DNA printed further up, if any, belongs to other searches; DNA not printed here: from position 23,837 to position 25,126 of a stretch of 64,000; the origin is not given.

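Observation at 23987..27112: RNase HIII co-operonic with a WYL-domain regulator, followed by a 438-nt AT-rich gap and a membrane zinc-ribbon protein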

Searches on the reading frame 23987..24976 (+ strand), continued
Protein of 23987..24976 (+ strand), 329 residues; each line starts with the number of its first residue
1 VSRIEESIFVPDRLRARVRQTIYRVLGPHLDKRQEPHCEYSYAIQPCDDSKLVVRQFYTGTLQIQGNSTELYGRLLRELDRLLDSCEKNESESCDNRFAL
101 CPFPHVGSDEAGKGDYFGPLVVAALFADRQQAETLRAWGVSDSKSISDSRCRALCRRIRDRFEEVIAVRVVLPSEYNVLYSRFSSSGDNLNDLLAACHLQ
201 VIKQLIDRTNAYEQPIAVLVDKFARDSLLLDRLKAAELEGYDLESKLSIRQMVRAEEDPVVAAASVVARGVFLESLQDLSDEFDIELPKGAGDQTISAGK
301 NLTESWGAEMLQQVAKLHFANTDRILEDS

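Call 66: predict_structure(alignment_id=A4)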
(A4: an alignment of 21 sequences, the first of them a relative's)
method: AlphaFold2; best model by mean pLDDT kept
length: 329 residues; sequences in the alignment: 21
mean_pLDDT: 90.8   pTM: 0.71
mean pLDDT of the five models: 90.8, 90.8, 89.8, 89.6, 88.6
residues with pLDDT >= 90: 251; 70-90: 57; 50-70: 14; < 50: 7
segments of 3 or more residues with pLDDT < 50: 90-96
pLDDT, mean of each block of 10 residues (from residue 1): 86 91 88 93 91 93 95 94 69 52 94 98 97 93 91 98 97 98 96 97 90 87 92 77 81 94 98 98 95 96 95 96 86
secondary structure, 60 per line:
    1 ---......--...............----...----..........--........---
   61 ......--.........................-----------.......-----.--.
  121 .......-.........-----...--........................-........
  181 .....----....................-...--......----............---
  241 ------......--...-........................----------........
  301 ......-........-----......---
elements in order: E4-9 H12-26 E31-33 E38-47 E50-57 E61-66 H69-93 E105-111 E120-127 H129-137 H148-165 E166-171 H173-185 H190-209 E216-221 H226-237 E247-252 H259-282 H293-306 H308-314 H321-326

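Call 72: fold_search(model_id=the predicted structure, library=pdb)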
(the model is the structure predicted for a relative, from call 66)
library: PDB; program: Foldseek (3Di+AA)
matches with E <= 10: 769; with E <= 0.001: 34
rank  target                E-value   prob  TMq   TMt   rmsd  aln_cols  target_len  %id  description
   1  3asm                  2.4e-21  1.00  0.61  0.65   9.7       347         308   26  Crystal structure of Q54A mutant protein of Bst-RNase HIII (released 2011-06-08)
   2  2d0a                  4.5e-20  1.00  0.63  0.67   9.5       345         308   26  Crystal structure of Bst-RNase HIII (released 2006-07-18)
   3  4py5_A                7.4e-19  1.00  0.55  0.67   8.5       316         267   26  Thermovibrio ammonificans RNase H3 in complex with 19-mer RNA/DNA (released 2014-07-30)
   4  3vn5                  1.3e-17  1.00  0.48  0.61  14.2       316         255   22  Crystal structure of Aquifex aeolicus RNase H3 (released 2012-12-26)
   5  1eke_B                4.9e-14  1.00  0.56  0.79   3.2       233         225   24  CRYSTAL STRUCTURE OF CLASS II RIBONUCLEASE H (RNASE HII) WITH MES LIGAND (released 2000-09-13)
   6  1eke_A                9.8e-14  1.00  0.56  0.80   3.1       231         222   24  CRYSTAL STRUCTURE OF CLASS II RIBONUCLEASE H (RNASE HII) WITH MES LIGAND (released 2000-09-13)
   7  1uax_A                6.8e-11  1.00  0.52  0.77   3.9       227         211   21  Crystal structure of the ribonuclease H2 from Pyrococcus horikoshii OT3 (released 2004-06-29)
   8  1io2                  1.0e-10  1.00  0.50  0.74   4.4       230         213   21  Crystal structure of type 2 ribonuclease h from hyperthermophilic archaeon, thermococcus kodakaraensis kod1 (released 2001-04-18)
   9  3p83_D                1.1e-10  1.00  0.51  0.76   4.1       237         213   25  Structure of the PCNA:RNase HII complex from Archaeoglobus fulgidus. (released 2011-02-02)
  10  2dfh                  2.7e-10  1.00  0.52  0.74   3.7       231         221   21  Crystal structure of Tk-RNase HII(1-212)-C (released 2007-03-06)
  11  1i39                  2.9e-10  1.00  0.50  0.79   3.3       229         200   23  RNASE HII FROM ARCHAEOGLOBUS FULGIDUS (released 2001-04-11)
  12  3puf_A                3.7e-10  1.00  0.49  0.58   5.1       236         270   22  Crystal structure of human RNase H2 complex (released 2010-12-22)
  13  3p83_F                6.6e-10  1.00  0.47  0.73   2.9       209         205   26  Structure of the PCNA:RNase HII complex from Archaeoglobus fulgidus. (released 2011-02-02)
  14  3p83_E                8.3e-10  1.00  0.48  0.74   3.4       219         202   24  Structure of the PCNA:RNase HII complex from Archaeoglobus fulgidus. (released 2011-02-02)
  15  2dfe                  1.0e-09  1.00  0.47  0.69   5.2       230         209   22  Crystal structure of Tk-RNase HII(1-200)-C (released 2007-03-06)
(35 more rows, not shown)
